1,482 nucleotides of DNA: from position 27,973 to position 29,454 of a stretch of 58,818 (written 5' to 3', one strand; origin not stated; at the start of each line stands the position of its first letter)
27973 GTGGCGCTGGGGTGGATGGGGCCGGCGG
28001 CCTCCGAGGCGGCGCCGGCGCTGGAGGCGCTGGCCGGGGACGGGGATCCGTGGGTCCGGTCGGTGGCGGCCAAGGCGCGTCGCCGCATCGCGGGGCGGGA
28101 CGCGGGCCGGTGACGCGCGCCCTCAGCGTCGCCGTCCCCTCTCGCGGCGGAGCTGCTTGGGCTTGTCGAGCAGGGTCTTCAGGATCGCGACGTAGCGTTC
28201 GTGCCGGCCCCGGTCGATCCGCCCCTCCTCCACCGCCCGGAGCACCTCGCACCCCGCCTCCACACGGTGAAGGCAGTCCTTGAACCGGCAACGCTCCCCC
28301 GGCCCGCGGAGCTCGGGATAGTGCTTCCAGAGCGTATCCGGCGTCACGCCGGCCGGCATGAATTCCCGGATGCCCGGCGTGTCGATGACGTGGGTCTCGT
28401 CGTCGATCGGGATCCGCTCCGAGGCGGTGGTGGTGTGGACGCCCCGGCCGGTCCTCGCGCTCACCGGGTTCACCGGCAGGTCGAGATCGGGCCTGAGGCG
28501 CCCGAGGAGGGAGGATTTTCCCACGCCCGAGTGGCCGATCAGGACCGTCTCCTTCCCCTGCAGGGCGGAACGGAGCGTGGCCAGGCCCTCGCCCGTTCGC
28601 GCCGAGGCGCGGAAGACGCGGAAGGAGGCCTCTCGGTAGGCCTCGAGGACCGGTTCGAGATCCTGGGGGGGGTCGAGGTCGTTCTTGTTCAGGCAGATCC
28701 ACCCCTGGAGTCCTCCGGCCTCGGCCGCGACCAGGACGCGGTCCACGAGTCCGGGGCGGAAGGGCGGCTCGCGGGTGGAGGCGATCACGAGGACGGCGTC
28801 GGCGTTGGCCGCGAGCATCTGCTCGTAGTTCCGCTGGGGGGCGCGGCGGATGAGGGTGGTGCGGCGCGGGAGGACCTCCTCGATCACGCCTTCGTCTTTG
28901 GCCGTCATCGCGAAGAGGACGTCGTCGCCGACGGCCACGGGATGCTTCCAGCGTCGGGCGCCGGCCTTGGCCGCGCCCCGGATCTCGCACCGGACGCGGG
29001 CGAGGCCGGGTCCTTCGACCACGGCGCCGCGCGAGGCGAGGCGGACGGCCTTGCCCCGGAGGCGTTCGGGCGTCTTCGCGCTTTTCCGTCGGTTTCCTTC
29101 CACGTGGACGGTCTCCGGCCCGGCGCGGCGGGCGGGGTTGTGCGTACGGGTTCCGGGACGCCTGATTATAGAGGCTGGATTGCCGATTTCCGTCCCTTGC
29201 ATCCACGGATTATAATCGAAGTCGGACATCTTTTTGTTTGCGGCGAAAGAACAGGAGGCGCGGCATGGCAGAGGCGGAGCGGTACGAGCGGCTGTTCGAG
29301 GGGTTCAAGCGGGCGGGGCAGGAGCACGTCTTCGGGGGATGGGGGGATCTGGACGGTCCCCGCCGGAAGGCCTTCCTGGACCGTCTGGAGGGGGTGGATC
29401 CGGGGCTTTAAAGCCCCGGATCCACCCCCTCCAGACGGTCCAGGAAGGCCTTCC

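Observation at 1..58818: The whole window is one perfect, spacer-less 58.8-kb palindrome made of two 29,409-bp arms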

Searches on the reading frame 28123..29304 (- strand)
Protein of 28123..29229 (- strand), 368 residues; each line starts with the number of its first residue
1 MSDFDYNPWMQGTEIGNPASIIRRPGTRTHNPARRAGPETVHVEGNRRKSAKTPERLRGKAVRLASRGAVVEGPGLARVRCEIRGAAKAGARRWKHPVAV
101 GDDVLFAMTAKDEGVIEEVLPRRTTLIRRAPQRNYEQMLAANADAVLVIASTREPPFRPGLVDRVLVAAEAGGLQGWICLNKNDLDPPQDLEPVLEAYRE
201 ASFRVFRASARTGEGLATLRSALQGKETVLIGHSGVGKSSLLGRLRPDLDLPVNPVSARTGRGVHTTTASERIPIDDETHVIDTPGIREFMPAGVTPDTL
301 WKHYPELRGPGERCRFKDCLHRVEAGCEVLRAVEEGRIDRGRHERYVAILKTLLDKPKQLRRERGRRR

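Call 9: search_protein_families(library=pfam, proteins=[window:28123-29229:-, window:28123-29304:-], max_evalue=0.001)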
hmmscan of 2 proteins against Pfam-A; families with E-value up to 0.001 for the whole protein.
window:28123-29229:- (368 aa): 2 families
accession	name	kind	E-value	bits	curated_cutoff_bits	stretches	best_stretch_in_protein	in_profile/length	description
PF03193.22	RsgA_GTPase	-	1.4e-49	168.7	30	1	119-290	1-171/174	RsgA GTPase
PF01926.29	MMR_HSR1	-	6.5e-05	23.5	21.9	1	228-288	2-58/113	50S ribosome-binding GTPase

window:28123-29304:- (393 aa): 2 families
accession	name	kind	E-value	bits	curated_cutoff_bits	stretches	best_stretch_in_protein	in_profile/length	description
PF03193.22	RsgA_GTPase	-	1.6e-49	168.5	30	1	144-315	1-171/174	RsgA GTPase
PF01926.29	MMR_HSR1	-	7.3e-05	23.3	21.9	1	253-313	2-58/113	50S ribosome-binding GTPase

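Call 13: find_encoding_contigs(protein=window:28123-29229:-, flank=10000, max_places=10)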
Protein window:28123-29229:- (368 aa): 11 contigs read that carry it; 8 places shown.
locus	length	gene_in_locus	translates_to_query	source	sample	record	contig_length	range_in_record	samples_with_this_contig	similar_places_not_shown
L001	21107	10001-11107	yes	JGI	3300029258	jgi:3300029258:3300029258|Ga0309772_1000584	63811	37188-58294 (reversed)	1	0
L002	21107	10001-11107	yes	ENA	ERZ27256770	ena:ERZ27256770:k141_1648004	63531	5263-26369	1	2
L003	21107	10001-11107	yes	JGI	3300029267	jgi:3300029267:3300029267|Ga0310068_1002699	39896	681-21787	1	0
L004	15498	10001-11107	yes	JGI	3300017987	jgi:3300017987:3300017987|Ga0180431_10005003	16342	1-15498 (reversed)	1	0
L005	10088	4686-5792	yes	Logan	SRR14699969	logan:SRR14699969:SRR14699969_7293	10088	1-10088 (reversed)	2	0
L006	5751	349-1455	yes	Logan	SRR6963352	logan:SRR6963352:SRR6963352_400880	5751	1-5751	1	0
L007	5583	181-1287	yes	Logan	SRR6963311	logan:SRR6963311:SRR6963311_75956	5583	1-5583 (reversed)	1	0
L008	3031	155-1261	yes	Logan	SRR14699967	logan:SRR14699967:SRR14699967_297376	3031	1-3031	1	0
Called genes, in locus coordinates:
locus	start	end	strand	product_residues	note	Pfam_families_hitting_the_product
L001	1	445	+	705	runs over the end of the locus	PF05345:He_PIG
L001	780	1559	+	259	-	-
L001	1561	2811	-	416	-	PF07969:Amidohydro_3, PF01979:Amidohydro_1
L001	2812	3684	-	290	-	-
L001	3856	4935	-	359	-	-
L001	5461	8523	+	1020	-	PF13415:Beta-prop_FBX42, PF13854:Kelch_HCF (faint), PF24681:Kelch_KLHDC2_KLHL20_DRC7, PF24981:Beta-prop_ATRN-LZTR1, PF01344:Kelch_1 (faint), PF24981:Beta-prop_ATRN-LZTR1 (weak), PF24681:Kelch_KLHDC2_KLHL20_DRC7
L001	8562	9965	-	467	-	PF01704:UDPGP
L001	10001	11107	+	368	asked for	PF03193:RsgA_GTPase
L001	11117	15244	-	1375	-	PF13513:HEAT_EZ (faint), PF13646:HEAT_2, PF00514:Arm (faint), PF02985:HEAT (faint), PF13646:HEAT_2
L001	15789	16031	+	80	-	PF22513:FitA-like_RHH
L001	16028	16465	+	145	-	PF01850:PIN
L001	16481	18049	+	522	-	PF07969:Amidohydro_3, PF01979:Amidohydro_1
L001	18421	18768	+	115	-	-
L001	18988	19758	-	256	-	-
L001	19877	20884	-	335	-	PF00768:Peptidase_S11, PF13354:Beta-lactamase2, PF01471:PG_binding_1, PF09374:PG_binding_3 (faint)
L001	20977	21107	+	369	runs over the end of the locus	PF02163:Peptidase_M50, PF20216:DUF6576 (weak)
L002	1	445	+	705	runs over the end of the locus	PF05345:He_PIG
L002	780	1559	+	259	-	-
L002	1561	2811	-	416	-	PF07969:Amidohydro_3, PF01979:Amidohydro_1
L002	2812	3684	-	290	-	-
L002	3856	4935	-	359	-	-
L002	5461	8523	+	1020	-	PF13415:Beta-prop_FBX42, PF13854:Kelch_HCF (faint), PF24681:Kelch_KLHDC2_KLHL20_DRC7, PF24981:Beta-prop_ATRN-LZTR1, PF01344:Kelch_1 (faint), PF24981:Beta-prop_ATRN-LZTR1 (weak), PF24681:Kelch_KLHDC2_KLHL20_DRC7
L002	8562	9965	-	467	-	PF01704:UDPGP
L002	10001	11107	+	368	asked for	PF03193:RsgA_GTPase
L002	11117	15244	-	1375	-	PF13513:HEAT_EZ (faint), PF13646:HEAT_2, PF00514:Arm (faint), PF02985:HEAT (faint), PF13646:HEAT_2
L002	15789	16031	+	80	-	PF22513:FitA-like_RHH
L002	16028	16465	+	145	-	PF01850:PIN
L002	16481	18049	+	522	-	PF07969:Amidohydro_3, PF01979:Amidohydro_1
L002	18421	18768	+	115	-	-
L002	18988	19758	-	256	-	-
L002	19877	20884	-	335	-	PF00768:Peptidase_S11, PF13354:Beta-lactamase2, PF01471:PG_binding_1, PF09374:PG_binding_3 (faint)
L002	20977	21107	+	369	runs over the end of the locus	PF02163:Peptidase_M50, PF20216:DUF6576 (weak)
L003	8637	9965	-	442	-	PF01704:UDPGP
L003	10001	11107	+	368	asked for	PF03193:RsgA_GTPase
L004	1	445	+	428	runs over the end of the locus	?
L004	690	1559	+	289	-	-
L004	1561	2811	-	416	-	PF07969:Amidohydro_3, PF01979:Amidohydro_1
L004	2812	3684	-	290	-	-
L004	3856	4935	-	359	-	-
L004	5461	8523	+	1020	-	PF13415:Beta-prop_FBX42, PF13854:Kelch_HCF (faint), PF24681:Kelch_KLHDC2_KLHL20_DRC7, PF24981:Beta-prop_ATRN-LZTR1, PF01344:Kelch_1 (faint), PF24981:Beta-prop_ATRN-LZTR1 (weak), PF24681:Kelch_KLHDC2_KLHL20_DRC7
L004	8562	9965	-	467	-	PF01704:UDPGP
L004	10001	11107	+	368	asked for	PF03193:RsgA_GTPase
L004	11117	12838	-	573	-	PF02985:HEAT (faint), PF03130:HEAT_PBS (faint), PF13513:HEAT_EZ (faint), PF13646:HEAT_2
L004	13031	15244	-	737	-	PF13513:HEAT_EZ (faint), PF13646:HEAT_2 (weak), PF00514:Arm (faint), PF02985:HEAT (faint), PF13646:HEAT_2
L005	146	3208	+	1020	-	PF13415:Beta-prop_FBX42, PF13854:Kelch_HCF (faint), PF24681:Kelch_KLHDC2_KLHL20_DRC7, PF24981:Beta-prop_ATRN-LZTR1, PF01344:Kelch_1 (faint), PF24981:Beta-prop_ATRN-LZTR1 (weak), PF24681:Kelch_KLHDC2_KLHL20_DRC7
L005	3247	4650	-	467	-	PF01704:UDPGP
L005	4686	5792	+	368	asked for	PF03193:RsgA_GTPase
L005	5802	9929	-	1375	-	PF13513:HEAT_EZ (faint), PF13646:HEAT_2, PF00514:Arm (faint), PF02985:HEAT (faint), PF13646:HEAT_2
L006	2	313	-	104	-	?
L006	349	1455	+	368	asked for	PF03193:RsgA_GTPase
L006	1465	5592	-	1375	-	PF13513:HEAT_EZ (faint), PF13646:HEAT_2, PF00514:Arm (faint), PF02985:HEAT (faint), PF13646:HEAT_2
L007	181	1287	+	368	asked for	PF03193:RsgA_GTPase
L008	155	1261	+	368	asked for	PF03193:RsgA_GTPase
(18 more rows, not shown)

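Call 26: find_related_loci(query=window:28123-29229:-, collection=genome_contigs, flank=10000)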
Query window:28123-29229:- (368 aa) in genome_contigs; peptide patterns used: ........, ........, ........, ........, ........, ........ (x = any residue, [..] = any of these).
114 stretches matched a pattern; 7 encode a relative of the query (tblastn E <= 1e-3); 7 distinct loci.
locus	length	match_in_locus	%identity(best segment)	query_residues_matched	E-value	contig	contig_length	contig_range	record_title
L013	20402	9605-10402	32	80-346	7e-30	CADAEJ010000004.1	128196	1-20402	MAG: uncultured Ruminococcus sp. isolate RUG13219 genome assembly, contig: RUG13219_asm_4, whole genome shotgun sequence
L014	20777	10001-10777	31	108-364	3e-29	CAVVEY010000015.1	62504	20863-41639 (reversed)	MAG: uncultured bacterium isolate MFD04716.bin.2.236 genome assembly, contig: contig_61603, whole genome shotgun sequenc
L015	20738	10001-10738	33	113-363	1e-22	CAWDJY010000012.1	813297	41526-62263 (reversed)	MAG: uncultured Acidimicrobiaceae bacterium isolate MFD04780.bin.1.60 genome assembly, contig: contig_4685, whole genome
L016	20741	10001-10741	32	113-364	1e-20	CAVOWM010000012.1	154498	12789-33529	MAG: uncultured Acidimicrobiaceae bacterium isolate MFD00082.bin.1.12 genome assembly, contig: contig_8494, whole genome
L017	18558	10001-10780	31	93-351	1e-28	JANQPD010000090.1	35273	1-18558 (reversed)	MAG: Owenweeksia sp. isolate IP29b_bin.152 k99_3686584, whole genome shotgun sequence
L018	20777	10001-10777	31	108-364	3e-29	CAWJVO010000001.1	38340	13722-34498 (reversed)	MAG: uncultured bacterium isolate MFD04716.bin.3.15 genome assembly, contig: contig_101678, whole genome shotgun sequenc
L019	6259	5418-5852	28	142-290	4e-7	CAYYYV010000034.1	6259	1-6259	MAG TPA_asm: Candidatus Woesearchaeota archaeon isolate binchicken_co51_34 genome assembly, contig: NODE_5790_length_625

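Call 31: search_protein_families(library=pfam, proteins=[L001:8562-9965:-, L001:5461-8523:+], max_evalue=0.05)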
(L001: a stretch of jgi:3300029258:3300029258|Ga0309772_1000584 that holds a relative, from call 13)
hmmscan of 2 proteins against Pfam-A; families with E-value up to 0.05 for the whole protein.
L001:8562-9965:- (467 aa): 1 family
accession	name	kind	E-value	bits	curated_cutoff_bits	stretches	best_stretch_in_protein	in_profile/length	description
PF01704.24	UDPGP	-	2.4e-33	115.9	22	1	108-398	60-339/413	UTP--glucose-1-phosphate uridylyltransferase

L001:5461-8523:+ (1020 aa): 8 families
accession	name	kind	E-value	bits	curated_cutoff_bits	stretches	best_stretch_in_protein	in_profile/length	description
PF24681.1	Kelch_KLHDC2_KLHL20_DRC7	-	1.3e-37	129.7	50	2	692-886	34-211/221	KLHDC2/KLHL20/DRC7 Kelch-repeats domain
PF24981.1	Beta-prop_ATRN-LZTR1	-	3.9e-21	76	50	2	693-844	24-167/289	Attractin/LZTR1 beta-propeller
PF13415.12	Kelch_3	-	1.5e-20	73.3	22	2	780-831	1-48/48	Galactose oxidase, central domain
PF13418.12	Kelch_4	-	1.9e-09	37.7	21.6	1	776-820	10-48/49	Galactose oxidase, central domain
PF13854.13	Kelch_HCF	-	1.7e-08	34.6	113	2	847-978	152-280/345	Host cell factor, Kelch-repeats domain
PF13964.12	Kelch_6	-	1.6e-06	28.3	25.3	1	780-814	11-44/50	Kelch motif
PF01344.31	Kelch_1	-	1.6e-05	24.8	20.1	0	785-814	16-43/46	Kelch motif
PF07646.21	Kelch_2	-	0.00065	20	21.3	1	778-815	9-46/48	Kelch motif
